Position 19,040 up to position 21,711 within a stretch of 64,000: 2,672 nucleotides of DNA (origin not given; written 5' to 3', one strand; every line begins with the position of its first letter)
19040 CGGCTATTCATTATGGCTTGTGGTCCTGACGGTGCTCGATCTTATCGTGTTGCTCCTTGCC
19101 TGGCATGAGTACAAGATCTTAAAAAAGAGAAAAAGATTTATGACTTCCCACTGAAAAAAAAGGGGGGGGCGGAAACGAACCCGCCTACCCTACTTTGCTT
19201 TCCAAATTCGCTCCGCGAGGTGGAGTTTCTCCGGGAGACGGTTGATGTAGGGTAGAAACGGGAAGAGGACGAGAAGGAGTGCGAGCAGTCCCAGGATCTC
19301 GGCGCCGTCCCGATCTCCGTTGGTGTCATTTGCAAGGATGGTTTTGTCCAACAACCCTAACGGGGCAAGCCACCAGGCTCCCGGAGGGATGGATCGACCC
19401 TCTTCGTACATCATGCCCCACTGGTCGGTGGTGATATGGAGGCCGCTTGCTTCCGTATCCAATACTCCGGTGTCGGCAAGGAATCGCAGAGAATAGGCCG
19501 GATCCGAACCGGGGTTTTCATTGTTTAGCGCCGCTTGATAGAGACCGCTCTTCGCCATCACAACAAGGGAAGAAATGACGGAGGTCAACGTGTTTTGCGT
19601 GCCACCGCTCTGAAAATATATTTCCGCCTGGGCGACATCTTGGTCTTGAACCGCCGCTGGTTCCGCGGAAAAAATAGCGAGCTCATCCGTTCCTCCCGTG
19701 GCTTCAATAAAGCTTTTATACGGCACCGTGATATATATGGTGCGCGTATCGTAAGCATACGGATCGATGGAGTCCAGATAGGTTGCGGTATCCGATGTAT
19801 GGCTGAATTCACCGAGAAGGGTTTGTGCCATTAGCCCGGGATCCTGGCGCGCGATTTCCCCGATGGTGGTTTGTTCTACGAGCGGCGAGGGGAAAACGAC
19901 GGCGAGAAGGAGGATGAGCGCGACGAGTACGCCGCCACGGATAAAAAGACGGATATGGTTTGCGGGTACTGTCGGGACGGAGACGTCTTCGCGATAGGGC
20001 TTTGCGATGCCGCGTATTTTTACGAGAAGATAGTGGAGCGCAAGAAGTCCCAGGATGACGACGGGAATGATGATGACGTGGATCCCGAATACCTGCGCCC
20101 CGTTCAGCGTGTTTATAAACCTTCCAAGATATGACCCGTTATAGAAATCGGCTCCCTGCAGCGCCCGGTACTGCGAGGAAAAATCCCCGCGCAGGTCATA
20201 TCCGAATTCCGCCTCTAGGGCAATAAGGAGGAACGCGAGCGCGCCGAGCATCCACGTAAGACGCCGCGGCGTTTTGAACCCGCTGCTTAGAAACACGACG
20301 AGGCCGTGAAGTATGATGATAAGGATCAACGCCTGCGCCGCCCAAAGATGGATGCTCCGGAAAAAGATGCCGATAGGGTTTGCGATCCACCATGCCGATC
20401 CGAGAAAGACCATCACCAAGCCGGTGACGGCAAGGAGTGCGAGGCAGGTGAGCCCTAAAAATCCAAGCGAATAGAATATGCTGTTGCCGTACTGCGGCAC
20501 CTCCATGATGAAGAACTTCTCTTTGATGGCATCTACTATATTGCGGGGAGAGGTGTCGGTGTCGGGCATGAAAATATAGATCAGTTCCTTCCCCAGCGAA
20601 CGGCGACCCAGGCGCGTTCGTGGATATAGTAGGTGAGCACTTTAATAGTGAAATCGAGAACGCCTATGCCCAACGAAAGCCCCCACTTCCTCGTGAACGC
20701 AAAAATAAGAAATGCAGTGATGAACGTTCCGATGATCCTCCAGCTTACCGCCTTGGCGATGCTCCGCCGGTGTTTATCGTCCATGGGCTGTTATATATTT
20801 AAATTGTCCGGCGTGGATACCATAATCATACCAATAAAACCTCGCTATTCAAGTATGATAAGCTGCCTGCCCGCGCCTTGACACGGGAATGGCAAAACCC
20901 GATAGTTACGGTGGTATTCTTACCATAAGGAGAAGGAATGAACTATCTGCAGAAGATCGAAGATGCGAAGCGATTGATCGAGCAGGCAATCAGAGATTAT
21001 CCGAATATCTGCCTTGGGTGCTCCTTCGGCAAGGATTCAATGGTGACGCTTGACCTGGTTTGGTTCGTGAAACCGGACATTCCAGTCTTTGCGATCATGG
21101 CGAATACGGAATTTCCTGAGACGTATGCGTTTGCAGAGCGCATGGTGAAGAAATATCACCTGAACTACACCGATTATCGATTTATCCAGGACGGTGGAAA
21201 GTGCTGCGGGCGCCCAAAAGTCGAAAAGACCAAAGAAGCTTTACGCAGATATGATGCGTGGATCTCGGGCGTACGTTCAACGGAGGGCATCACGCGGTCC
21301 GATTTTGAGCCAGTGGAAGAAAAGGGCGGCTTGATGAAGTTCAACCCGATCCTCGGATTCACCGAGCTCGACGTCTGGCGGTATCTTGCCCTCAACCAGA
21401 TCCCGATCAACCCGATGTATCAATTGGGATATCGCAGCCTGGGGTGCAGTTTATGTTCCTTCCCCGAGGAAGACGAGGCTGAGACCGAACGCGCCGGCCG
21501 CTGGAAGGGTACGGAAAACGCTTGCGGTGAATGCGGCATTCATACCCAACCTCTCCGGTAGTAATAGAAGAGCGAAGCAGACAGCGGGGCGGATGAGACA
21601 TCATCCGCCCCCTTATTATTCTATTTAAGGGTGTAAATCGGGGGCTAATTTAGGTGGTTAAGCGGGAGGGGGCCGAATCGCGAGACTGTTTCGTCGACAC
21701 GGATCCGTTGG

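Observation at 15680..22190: About 170-bp near-identical inverted duplication linking the two FMN-binding-domain genes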

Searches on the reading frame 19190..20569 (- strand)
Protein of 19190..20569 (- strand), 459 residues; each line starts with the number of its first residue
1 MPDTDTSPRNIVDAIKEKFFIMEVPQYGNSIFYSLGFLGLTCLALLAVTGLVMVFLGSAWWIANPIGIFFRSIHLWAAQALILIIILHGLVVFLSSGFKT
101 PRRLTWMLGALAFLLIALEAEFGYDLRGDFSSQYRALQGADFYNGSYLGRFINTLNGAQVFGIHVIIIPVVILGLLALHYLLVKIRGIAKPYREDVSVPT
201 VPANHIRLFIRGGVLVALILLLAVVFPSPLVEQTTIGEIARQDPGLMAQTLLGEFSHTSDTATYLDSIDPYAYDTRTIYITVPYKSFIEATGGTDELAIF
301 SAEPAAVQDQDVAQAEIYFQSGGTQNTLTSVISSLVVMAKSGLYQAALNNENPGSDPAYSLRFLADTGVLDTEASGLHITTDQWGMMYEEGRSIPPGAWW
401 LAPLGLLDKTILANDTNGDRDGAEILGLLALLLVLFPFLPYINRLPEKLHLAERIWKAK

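Call 6: search_protein_families(library=pfam, proteins=[window:19190-20569:-], max_evalue=0.01)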
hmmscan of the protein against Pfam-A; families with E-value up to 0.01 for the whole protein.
window:19190-20569:- (459 aa): 2 families
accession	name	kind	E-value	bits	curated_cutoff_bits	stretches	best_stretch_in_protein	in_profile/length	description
PF13631.11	Cytochrom_B_N_2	-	3.2e-14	53.7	27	1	80-231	2-167/169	Cytochrome b(N-terminal)/b6/petB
PF00033.24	Cytochrome_B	-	9.9e-10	39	27.2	1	30-129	11-121/189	Cytochrome b/b6/petB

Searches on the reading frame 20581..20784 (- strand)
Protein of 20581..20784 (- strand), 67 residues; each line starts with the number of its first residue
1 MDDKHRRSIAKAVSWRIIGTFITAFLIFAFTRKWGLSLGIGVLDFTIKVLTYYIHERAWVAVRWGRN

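Call 40: search_protein_families(library=pfam, proteins=[window:20581-20784:-], max_evalue=0.01)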
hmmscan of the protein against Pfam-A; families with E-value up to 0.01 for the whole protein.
window:20581-20784:- (67 aa): 1 family
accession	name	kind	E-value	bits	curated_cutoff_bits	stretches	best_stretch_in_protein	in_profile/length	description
PF09834.14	DUF2061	-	4.5e-16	59.5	23.1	1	9-59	1-51/52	Predicted membrane protein (DUF2061)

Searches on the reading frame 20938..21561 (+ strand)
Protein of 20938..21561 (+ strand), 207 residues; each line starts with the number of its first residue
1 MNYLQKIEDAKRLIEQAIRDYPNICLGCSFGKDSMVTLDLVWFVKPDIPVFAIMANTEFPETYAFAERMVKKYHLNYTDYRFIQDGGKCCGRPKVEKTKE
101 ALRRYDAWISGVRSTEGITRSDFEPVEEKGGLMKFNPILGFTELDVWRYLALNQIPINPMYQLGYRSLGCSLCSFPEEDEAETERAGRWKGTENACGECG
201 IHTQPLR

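Call 6: search_protein_families(library=pfam, proteins=[window:20938-21561:+], max_evalue=0.01)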
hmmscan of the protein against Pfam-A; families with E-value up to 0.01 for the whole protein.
window:20938-21561:+ (207 aa): 1 family
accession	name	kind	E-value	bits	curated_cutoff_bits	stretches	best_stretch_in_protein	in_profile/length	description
PF01507.26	PAPS_reduct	-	2.5e-37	129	22.5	1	24-174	2-173/175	Phosphoadenosine phosphosulfate reductase domain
